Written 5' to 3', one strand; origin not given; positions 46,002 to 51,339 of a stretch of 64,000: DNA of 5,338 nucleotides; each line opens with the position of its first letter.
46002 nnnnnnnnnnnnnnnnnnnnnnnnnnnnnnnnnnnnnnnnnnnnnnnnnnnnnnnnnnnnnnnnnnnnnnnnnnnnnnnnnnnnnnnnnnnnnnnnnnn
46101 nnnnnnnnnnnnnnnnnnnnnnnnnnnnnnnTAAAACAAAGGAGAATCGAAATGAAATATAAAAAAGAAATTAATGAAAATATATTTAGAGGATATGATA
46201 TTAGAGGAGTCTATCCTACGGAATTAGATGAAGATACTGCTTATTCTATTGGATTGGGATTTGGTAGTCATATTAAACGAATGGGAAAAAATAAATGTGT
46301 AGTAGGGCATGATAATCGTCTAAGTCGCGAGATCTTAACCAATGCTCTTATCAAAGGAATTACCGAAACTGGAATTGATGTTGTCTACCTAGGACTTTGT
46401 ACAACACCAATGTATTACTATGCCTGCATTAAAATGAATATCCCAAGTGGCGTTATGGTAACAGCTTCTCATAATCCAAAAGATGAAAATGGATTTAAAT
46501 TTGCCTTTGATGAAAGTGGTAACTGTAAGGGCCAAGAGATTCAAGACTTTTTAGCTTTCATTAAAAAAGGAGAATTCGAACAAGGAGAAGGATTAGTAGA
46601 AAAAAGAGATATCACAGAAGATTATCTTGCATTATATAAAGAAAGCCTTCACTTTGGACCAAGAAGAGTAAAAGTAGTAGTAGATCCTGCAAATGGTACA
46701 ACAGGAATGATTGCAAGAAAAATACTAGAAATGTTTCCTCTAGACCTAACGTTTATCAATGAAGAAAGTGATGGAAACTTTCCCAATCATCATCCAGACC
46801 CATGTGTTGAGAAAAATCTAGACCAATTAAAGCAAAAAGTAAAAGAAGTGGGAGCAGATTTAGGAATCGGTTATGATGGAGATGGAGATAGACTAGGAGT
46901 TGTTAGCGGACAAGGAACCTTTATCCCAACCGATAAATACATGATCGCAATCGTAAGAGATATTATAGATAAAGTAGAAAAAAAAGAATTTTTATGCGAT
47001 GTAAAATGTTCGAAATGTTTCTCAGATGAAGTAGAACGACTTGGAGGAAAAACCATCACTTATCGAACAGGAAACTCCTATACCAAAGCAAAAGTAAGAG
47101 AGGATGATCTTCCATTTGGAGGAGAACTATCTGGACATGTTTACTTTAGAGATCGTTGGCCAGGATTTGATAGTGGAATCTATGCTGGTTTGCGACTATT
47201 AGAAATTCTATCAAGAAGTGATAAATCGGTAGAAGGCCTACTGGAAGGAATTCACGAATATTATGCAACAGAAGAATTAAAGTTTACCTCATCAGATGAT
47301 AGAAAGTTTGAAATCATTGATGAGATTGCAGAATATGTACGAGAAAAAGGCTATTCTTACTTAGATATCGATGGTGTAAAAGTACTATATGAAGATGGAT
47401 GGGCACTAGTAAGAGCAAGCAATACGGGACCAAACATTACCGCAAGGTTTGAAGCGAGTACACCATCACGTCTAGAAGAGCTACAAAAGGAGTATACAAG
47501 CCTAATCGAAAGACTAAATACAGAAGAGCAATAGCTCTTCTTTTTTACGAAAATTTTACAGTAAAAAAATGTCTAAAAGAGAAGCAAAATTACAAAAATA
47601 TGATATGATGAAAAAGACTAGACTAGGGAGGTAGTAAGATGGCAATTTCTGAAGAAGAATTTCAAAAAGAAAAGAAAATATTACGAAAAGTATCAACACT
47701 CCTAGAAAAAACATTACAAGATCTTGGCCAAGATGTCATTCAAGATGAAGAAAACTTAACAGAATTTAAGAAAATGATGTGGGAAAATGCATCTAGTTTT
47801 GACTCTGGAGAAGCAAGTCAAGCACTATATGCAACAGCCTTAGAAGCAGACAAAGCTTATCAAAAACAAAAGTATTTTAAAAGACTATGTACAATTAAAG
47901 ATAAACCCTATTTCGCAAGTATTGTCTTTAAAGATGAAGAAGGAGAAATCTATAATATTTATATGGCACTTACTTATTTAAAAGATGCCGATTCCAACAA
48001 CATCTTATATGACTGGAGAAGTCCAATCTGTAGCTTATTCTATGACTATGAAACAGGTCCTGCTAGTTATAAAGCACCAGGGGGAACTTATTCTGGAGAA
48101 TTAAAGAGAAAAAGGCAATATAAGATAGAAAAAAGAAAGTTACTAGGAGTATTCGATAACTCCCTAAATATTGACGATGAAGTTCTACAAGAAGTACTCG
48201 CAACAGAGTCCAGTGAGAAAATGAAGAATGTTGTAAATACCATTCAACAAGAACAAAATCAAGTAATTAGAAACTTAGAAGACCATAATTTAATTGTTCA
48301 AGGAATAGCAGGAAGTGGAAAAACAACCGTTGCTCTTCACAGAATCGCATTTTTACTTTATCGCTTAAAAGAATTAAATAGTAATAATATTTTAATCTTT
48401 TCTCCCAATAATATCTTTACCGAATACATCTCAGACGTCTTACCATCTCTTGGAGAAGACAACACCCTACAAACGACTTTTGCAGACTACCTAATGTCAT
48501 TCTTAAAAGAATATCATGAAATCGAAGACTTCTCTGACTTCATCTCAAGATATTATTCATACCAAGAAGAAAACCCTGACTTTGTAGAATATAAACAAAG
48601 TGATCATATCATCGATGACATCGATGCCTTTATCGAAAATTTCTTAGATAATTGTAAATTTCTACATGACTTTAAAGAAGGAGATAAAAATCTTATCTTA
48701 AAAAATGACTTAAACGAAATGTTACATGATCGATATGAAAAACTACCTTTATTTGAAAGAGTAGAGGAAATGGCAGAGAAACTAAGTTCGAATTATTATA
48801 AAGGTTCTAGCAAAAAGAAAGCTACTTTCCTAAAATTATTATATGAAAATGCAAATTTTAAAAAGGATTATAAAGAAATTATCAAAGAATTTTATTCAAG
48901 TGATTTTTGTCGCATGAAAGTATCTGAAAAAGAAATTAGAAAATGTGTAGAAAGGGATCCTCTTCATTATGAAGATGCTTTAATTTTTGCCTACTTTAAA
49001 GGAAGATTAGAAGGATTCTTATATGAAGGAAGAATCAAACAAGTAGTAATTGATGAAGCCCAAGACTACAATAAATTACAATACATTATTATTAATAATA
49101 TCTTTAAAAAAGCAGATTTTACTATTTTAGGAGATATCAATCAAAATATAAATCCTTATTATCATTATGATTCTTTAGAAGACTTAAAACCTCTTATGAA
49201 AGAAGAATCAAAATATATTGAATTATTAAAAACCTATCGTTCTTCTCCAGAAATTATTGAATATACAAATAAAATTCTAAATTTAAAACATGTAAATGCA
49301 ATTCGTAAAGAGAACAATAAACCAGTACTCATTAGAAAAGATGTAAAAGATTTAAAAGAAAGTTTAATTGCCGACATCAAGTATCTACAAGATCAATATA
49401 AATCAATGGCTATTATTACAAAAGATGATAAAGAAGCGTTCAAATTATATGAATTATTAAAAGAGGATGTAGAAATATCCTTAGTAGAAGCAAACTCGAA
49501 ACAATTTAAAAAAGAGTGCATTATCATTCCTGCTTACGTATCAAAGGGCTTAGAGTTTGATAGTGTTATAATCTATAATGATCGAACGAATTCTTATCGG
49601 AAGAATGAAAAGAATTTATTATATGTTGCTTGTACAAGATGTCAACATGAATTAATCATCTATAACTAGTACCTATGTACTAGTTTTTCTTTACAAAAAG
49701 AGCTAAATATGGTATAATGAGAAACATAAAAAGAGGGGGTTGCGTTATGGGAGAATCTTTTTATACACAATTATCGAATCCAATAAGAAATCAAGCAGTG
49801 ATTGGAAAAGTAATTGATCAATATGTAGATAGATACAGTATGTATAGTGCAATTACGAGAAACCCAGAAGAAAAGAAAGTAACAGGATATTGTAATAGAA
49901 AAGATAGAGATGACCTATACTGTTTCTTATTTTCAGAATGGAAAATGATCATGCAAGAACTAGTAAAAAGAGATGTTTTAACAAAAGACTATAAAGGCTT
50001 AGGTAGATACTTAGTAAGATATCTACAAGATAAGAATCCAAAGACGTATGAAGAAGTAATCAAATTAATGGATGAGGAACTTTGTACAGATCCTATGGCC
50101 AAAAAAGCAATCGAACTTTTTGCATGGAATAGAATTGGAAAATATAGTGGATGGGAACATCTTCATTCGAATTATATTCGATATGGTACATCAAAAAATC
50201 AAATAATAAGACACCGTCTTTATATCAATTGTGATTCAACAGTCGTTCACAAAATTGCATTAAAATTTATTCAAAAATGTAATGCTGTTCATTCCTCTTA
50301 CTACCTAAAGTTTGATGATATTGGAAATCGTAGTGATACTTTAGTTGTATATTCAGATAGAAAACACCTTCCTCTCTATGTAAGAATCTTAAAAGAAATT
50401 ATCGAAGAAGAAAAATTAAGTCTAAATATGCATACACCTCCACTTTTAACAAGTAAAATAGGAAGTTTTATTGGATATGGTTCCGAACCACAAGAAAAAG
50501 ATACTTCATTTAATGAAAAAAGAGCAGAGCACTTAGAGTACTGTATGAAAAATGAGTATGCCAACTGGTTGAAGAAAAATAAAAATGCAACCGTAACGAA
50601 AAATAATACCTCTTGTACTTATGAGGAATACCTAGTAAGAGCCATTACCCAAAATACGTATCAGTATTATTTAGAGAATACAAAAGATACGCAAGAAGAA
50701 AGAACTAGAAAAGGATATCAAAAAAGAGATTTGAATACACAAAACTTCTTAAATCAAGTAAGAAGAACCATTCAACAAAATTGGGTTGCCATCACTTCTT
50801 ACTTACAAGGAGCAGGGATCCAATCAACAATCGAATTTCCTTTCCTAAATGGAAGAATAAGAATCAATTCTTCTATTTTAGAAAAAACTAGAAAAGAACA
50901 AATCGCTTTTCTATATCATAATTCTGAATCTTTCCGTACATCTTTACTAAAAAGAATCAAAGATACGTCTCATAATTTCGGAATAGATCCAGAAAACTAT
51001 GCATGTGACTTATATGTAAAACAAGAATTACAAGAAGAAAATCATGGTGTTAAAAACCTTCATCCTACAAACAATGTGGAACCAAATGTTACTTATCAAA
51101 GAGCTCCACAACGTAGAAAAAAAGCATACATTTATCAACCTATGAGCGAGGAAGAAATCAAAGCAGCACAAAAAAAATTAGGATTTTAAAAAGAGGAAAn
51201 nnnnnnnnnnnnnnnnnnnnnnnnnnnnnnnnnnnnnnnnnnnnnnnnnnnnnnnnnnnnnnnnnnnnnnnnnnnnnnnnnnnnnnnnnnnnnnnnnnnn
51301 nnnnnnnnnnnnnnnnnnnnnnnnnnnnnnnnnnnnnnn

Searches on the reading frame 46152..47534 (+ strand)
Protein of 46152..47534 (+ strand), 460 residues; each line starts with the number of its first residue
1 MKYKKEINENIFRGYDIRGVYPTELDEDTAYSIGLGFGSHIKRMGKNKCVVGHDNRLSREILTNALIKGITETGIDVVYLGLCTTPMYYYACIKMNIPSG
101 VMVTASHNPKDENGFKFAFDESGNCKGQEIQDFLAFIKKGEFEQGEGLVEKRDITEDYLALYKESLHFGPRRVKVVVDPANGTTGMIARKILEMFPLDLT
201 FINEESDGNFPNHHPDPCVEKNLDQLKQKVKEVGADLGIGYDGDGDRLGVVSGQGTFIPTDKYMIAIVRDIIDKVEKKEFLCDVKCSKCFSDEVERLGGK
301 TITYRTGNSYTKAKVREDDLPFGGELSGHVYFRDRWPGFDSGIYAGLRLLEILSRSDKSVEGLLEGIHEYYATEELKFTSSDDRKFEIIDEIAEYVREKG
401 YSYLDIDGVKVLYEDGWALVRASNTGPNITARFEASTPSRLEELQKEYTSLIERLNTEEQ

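Call 3: search_protein_families(library=pfam, proteins=[window:46152-47534:+], max_evalue=0.01)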
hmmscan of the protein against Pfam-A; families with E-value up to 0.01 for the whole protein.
window:46152-47534:+ (460 aa): 4 families
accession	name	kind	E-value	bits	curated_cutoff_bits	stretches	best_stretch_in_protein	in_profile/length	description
PF02878.22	PGM_PMM_I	-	1e-33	116.4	22.5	1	10-142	2-136/138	Phosphoglucomutase/phosphomannomutase, alpha/beta/alpha domain I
PF02879.22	PGM_PMM_II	-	2.6e-23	82.9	29.3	1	157-255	2-103/103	Phosphoglucomutase/phosphomannomutase, alpha/beta/alpha domain II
PF02880.22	PGM_PMM_III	-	2.6e-19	69.9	20.7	1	260-368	2-113/115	Phosphoglucomutase/phosphomannomutase, alpha/beta/alpha domain III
PF00408.26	PGM_PMM_IV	-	1.8e-10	41.2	23.1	1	384-447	10-64/68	Phosphoglucomutase/phosphomannomutase, C-terminal domain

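Call 4: search_protein_families(library=ncbifam, proteins=[window:46152-47534:+], max_evalue=0.01)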
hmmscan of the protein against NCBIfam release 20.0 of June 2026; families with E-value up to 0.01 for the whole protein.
window:46152-47534:+ (460 aa): 7 families
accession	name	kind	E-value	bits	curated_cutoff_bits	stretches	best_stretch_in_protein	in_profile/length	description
NF046027.1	PhglucPhmanMutPgmG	equivalog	4.2e-127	424.6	600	1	6-452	4-450/460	phosphoglucomutase/phosphomannomutase PgmG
TIGR03990.1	Arch_GlmM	equivalog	5e-96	322.3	439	1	10-451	2-443/444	phosphoglucosamine mutase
NF007088.0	PRK09542.1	equivalog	1.7e-84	284.5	618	1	5-453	5-454/456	phosphomannomutase/phosphoglucomutase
TIGR01455.1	glmM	equivalog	3e-57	194.3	447.55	1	17-452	6-440/442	phosphoglucosamine mutase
NF011943.0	PRK15414.1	subfamily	5.4e-54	183.9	801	1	11-443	6-444/456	phosphomannomutase CpsG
NF005737.0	PRK07564.1-1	equivalog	1.4e-10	40.4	378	1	145-264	172-299/543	alpha-D-glucose phosphate-specific phosphoglucomutase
TIGR01132.1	pgm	equivalog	1.6e-05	23.6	778.05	1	95-268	136-331/546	phosphoglucomutase (alpha-D-glucose-1,6-bisphosphate-dependent)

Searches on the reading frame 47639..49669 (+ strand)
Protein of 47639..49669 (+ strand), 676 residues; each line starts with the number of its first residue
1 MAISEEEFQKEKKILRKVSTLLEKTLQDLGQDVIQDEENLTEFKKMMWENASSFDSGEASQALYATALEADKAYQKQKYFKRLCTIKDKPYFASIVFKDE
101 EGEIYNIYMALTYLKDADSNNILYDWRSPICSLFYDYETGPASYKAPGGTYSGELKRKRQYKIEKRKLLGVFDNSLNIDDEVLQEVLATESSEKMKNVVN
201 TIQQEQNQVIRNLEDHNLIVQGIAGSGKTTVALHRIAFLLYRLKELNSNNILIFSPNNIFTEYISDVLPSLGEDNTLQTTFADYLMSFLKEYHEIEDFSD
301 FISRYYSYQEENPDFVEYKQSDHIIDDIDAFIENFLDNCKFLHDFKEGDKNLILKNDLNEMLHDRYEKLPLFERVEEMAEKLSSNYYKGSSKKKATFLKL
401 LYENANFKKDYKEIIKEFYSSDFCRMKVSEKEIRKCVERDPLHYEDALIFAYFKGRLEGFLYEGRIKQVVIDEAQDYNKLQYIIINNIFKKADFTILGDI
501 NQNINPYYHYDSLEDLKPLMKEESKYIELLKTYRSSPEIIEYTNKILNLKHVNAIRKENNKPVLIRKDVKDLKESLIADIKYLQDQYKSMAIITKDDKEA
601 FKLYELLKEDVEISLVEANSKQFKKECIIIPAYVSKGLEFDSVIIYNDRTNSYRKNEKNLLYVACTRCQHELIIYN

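Call 3: search_protein_families(library=pfam, proteins=[window:47639-49669:+], max_evalue=0.01)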
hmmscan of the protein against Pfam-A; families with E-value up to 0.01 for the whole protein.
window:47639-49669:+ (676 aa): 10 families
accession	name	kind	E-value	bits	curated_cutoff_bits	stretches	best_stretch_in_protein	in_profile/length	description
PF00580.27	UvrD-helicase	-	6.3e-16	59.3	23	1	203-504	2-252/271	UvrD/REP helicase N-terminal domain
PF13245.12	AAA_19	-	8.9e-10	39.3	25.1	1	207-504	2-130/134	AAA domain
PF13361.12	UvrD_C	-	2e-09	37.8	25.6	2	614-674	272-345/350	UvrD-like helicase C-terminal domain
PF01443.25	Viral_helicase1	-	5.7e-09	36.6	21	1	620-676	171-228/228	Viral superfamily 1 RNA helicase core domain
PF13538.12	UvrD_C_2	-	2.1e-07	31.1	27.4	1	634-675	9-52/52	UvrD-like helicase C-terminal domain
PF00270.35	DEAD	-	2.1e-06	28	26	1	205-280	3-77/167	DEAD/DEAH box helicase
PF02562.22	PhoH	-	8.2e-06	25.9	27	0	200-257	3-58/205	PhoH-like protein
PF13173.12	AAA_14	-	2.5e-05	24.7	27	0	217-312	4-90/129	AAA domain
PF09848.15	SLFN-g3_helicase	-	0.00024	20.9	24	0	217-268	3-51/354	Schlafen group 3, DNA/RNA helicase domain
PF25199.1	nSTAND_NTPase5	-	0.0073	16.6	34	0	198-261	24-83/145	Novel STAND NTPase 5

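Call 4: search_protein_families(library=ncbifam, proteins=[window:47639-49669:+], max_evalue=0.01)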
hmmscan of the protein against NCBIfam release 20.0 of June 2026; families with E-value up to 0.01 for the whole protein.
window:47639-49669:+ (676 aa): 11 families
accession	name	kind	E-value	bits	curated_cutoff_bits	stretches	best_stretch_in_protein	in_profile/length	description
NF041464.1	HelD_BACSU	equivalog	8.9e-147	490.2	419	2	1-394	1-411/779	RNA polymerase recycling motor HelD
NF041254.1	motor_HelR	exception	4.8e-37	127.6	750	2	96-286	82-273/706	RNA polymerase recycling motor ATPase HelR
NF041258.1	motor_HelR_2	exception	8.9e-37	126.6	1100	1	113-287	86-257/713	RNA polymerase recycling motor ATPase HelR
NF041465.1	HelD_MYCSM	equivalog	1.6e-31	109.2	1051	1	113-285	91-260/719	RNA polymerase recycling motor HelD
NF008743.0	PRK11773.1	equivalog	1.4e-13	50.2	965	2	462-548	210-298/720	DNA helicase II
TIGR01075.1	uvrD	equivalog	7.5e-13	47.6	1144.45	2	462-548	205-293/715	DNA helicase II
TIGR01073.1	pcrA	equivalog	1.5e-11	43.4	911.2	2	461-549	205-295/725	DNA helicase PcrA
TIGR00609.1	recB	equivalog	2.1e-07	29.5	696.05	1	467-558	373-466/1175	exodeoxyribonuclease V subunit beta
NF008276.0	PRK11054.1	equivalog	4.2e-06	25.5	543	1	201-255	196-248/684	DNA helicase IV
NF004066.1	PRK05580.1-3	equivalog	0.0011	17.3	813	1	184-244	238-300/788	primosomal protein N'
NF004067.0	PRK05580.1-4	equivalog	0.0038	15.7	763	1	185-242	191-249/737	primosomal protein N'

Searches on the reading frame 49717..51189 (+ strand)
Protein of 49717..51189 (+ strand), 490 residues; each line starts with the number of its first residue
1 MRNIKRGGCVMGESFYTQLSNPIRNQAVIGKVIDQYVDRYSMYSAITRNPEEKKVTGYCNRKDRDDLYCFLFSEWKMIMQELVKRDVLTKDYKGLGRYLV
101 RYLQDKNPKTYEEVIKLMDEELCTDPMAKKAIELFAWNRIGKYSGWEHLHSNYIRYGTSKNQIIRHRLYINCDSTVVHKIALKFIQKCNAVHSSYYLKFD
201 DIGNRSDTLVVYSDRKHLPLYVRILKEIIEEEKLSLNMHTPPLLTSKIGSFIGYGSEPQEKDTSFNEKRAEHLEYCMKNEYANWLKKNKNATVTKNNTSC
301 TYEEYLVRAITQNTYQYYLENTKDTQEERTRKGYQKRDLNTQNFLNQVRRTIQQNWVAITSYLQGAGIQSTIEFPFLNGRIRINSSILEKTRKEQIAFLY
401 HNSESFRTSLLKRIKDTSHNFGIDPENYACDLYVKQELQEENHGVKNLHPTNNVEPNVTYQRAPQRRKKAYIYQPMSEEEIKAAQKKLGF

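Call 3: search_protein_families(library=pfam, proteins=[window:49717-51189:+], max_evalue=0.01)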
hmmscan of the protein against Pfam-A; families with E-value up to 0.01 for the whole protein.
window:49717-51189:+ (490 aa): 1 family
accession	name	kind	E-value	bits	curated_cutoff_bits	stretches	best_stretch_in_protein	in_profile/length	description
PF17914.6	HopA1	-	4e-06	27.3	22.7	1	165-271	25-136/170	HopA1 effector protein family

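Call 4: search_protein_families(library=ncbifam, proteins=[window:49717-51189:+], max_evalue=0.01)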
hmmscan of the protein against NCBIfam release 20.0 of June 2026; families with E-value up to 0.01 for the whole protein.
window:49717-51189:+ (490 aa): 0 families
